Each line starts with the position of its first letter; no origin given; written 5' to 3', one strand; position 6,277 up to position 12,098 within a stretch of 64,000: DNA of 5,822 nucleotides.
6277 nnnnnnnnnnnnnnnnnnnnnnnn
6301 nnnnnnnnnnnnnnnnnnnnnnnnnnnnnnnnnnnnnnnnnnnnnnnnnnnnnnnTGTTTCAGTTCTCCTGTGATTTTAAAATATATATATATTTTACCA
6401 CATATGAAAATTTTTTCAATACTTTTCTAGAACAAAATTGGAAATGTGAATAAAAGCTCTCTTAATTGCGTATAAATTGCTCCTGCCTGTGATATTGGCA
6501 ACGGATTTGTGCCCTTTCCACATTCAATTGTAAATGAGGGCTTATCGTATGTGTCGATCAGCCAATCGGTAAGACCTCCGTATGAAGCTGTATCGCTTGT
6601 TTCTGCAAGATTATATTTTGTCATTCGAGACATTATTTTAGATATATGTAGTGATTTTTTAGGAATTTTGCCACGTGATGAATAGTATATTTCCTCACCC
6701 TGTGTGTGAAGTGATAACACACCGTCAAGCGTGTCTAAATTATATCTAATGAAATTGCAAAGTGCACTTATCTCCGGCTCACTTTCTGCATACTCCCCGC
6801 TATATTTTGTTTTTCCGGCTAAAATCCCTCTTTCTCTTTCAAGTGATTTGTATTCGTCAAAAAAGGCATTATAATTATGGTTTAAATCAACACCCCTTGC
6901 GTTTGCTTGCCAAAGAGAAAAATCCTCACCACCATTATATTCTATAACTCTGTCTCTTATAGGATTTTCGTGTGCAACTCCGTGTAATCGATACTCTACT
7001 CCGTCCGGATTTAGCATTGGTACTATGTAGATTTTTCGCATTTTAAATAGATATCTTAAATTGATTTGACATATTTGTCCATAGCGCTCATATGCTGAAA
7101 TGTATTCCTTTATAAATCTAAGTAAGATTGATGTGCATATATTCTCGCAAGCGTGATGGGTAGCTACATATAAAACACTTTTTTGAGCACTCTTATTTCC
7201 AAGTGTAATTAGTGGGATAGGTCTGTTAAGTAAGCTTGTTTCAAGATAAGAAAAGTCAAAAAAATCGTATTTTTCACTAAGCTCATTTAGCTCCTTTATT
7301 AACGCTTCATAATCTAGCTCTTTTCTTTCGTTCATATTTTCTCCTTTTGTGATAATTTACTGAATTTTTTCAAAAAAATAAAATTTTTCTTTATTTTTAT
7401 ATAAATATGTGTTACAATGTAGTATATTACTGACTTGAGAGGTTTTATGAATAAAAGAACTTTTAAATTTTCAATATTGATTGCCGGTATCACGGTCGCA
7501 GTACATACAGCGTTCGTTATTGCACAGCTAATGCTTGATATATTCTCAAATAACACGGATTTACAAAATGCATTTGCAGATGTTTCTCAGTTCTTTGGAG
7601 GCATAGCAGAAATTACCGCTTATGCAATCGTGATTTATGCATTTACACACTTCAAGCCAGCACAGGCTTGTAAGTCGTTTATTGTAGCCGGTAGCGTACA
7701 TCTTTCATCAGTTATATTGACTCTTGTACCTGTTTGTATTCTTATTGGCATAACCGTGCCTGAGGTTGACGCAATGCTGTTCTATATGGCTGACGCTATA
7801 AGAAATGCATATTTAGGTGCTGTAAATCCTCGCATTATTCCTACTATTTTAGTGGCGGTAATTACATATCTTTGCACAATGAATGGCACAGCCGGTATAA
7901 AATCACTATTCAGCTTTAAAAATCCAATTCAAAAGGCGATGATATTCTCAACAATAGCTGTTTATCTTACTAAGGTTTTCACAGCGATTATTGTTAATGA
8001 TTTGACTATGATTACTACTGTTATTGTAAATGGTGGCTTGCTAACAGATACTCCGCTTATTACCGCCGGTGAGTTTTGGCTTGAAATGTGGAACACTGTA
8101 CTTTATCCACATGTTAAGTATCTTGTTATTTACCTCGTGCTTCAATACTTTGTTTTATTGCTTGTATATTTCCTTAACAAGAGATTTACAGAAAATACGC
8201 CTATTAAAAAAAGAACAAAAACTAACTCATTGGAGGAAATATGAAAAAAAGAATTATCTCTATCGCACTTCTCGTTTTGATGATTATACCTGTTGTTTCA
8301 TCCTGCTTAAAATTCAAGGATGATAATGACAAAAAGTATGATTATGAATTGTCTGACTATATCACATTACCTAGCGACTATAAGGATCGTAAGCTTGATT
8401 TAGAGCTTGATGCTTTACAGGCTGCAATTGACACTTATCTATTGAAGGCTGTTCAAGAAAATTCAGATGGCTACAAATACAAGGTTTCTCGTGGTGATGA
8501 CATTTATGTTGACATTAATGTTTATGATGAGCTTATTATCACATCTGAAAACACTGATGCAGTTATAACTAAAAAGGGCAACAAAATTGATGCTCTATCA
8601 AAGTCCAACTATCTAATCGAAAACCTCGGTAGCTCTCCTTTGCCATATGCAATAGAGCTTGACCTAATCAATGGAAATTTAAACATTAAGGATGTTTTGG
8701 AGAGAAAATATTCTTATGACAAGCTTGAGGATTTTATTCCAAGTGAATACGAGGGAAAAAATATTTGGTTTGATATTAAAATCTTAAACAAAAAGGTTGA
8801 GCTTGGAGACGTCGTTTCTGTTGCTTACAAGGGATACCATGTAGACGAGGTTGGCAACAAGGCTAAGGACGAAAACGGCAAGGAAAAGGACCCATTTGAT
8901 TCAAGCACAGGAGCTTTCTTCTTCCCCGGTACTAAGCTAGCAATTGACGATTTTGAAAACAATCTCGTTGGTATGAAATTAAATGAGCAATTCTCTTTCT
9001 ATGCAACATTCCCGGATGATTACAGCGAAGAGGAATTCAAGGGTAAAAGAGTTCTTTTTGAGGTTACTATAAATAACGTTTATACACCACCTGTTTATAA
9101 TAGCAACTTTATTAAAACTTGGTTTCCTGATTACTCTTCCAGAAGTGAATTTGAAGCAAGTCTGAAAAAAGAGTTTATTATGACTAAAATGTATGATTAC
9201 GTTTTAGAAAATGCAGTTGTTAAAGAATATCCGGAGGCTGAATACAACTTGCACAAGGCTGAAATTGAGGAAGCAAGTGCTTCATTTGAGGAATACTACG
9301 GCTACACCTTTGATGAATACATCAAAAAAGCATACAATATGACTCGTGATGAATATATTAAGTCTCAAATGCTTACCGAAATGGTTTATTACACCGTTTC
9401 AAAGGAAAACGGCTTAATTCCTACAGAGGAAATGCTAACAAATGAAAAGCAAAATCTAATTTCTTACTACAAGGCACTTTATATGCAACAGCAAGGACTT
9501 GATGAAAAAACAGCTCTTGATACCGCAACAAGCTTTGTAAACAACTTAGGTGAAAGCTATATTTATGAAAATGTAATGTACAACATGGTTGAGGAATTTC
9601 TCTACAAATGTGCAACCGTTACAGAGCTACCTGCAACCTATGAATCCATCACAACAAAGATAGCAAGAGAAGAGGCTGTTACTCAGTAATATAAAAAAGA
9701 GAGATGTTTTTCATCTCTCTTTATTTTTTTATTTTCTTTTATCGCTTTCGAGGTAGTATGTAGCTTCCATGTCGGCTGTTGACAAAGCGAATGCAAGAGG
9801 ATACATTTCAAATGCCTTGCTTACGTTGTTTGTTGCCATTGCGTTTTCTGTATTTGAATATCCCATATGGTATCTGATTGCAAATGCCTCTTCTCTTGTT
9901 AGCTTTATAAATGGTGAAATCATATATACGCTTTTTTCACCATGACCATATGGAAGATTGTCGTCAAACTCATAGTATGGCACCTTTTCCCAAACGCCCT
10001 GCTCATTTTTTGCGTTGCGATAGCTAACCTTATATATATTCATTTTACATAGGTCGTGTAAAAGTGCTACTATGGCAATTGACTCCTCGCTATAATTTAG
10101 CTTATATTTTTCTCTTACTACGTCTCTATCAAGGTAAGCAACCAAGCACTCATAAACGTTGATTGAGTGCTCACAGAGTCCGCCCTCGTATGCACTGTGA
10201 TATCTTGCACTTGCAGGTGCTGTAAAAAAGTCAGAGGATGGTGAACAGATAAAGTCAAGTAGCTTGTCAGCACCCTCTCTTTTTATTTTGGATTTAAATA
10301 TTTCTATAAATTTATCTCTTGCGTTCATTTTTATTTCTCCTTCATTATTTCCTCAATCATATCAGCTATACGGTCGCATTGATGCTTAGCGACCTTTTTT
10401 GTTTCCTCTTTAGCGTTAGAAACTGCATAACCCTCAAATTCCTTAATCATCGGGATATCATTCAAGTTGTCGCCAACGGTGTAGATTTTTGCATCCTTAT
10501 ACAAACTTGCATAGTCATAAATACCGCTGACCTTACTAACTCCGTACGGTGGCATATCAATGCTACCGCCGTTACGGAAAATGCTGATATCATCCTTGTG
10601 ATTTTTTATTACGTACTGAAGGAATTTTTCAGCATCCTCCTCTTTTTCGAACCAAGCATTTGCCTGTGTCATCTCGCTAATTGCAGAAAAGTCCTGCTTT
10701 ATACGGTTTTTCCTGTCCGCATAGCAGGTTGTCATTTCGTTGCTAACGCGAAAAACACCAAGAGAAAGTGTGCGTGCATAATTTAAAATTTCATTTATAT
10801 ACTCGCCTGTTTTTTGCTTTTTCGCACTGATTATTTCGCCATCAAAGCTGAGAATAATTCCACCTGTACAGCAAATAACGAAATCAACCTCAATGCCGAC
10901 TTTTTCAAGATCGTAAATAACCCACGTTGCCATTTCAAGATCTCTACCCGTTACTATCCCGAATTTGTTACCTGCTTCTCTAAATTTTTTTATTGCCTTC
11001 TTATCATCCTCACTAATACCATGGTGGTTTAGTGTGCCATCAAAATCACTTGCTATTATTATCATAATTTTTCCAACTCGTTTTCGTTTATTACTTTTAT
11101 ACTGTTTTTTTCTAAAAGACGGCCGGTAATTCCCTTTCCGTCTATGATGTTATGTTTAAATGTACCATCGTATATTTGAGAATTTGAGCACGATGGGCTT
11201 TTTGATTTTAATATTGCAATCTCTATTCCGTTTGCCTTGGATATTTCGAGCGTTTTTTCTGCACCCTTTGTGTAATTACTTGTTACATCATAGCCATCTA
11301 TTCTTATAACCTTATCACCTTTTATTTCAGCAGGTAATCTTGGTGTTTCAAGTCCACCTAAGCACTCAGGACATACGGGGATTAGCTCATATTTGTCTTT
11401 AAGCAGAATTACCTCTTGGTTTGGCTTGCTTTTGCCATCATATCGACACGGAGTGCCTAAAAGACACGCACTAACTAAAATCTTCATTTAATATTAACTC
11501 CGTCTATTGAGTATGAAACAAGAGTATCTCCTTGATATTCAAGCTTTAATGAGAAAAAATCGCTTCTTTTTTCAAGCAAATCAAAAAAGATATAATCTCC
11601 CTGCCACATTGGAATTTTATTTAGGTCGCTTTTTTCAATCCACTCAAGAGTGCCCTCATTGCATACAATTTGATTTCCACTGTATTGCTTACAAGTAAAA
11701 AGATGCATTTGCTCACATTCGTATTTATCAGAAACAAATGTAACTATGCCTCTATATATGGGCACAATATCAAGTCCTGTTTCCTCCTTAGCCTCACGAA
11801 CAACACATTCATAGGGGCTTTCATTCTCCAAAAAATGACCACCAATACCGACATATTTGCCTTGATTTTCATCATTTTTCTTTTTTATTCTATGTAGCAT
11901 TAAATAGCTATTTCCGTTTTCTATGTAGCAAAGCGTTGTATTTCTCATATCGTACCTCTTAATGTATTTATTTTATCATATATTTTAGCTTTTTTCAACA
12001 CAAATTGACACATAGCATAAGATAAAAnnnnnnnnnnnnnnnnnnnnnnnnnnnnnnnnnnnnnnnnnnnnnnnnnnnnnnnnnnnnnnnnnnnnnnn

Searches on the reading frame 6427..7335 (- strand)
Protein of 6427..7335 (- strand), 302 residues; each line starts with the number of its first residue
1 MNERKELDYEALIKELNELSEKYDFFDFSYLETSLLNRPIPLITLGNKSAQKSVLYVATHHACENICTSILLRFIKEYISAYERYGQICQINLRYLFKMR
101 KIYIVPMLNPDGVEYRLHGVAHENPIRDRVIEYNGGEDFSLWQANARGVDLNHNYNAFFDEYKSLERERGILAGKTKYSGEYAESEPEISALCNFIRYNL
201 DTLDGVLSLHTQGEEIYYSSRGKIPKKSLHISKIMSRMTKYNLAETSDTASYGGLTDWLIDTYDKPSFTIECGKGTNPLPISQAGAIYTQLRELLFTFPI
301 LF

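Call 92: search_protein_families(library=pfam, proteins=[window:6427-7335:-], max_evalue=0.00001)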
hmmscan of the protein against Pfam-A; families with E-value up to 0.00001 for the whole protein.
window:6427-7335:- (302 aa): 1 family
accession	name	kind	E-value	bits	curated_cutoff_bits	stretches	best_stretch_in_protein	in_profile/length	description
PF00246.29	Peptidase_M14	-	1.2e-27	97.8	21.6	1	27-276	17-265/286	Zinc carboxypeptidase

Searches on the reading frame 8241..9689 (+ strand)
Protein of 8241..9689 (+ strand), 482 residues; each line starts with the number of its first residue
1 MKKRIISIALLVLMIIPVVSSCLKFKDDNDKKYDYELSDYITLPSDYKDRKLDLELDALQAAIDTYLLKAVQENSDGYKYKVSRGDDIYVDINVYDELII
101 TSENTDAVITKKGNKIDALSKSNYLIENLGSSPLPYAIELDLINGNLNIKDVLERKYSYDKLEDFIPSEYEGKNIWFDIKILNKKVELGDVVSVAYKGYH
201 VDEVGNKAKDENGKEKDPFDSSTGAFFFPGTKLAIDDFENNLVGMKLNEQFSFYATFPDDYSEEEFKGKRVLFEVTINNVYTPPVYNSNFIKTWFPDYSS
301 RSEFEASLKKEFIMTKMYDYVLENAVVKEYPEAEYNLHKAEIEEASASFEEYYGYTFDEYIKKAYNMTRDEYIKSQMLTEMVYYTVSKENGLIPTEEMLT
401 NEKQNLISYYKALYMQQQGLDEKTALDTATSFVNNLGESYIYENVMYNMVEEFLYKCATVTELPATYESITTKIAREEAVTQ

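Call 92: search_protein_families(library=pfam, proteins=[window:8241-9689:+], max_evalue=0.00001)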
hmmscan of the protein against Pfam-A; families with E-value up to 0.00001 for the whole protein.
window:8241-9689:+ (482 aa): 1 family
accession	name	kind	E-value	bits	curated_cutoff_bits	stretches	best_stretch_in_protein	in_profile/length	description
PF00254.34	FKBP_C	-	8.9e-07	29.6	21.1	1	184-277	3-93/94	FKBP-type peptidyl-prolyl cis-trans isomerase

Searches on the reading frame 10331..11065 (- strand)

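Call 78: search_protein_families(library=pfam, proteins=[window:10331-11065:-], max_evalue=0.001)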
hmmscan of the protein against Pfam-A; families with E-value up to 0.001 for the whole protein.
window:10331-11065:- (244 aa): 2 families
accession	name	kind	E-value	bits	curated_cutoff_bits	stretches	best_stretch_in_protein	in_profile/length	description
PF08282.18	Hydrolase_3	-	2e-31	110.1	20.9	1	4-232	1-245/255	haloacid dehalogenase-like hydrolase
PF00702.32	Hydrolase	-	8.3e-05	23.5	26.4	0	20-54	102-136/191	haloacid dehalogenase-like hydrolase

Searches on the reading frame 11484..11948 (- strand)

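Call 78: search_protein_families(library=pfam, proteins=[window:11484-11948:-], max_evalue=0.001)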
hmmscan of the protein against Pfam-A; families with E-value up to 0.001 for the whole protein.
window:11484-11948:- (154 aa): 1 family
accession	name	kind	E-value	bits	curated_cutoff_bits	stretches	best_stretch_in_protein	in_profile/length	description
PF00293.34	NUDIX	-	4e-12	46.7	21.1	1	4-123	5-132/134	NUDIX domain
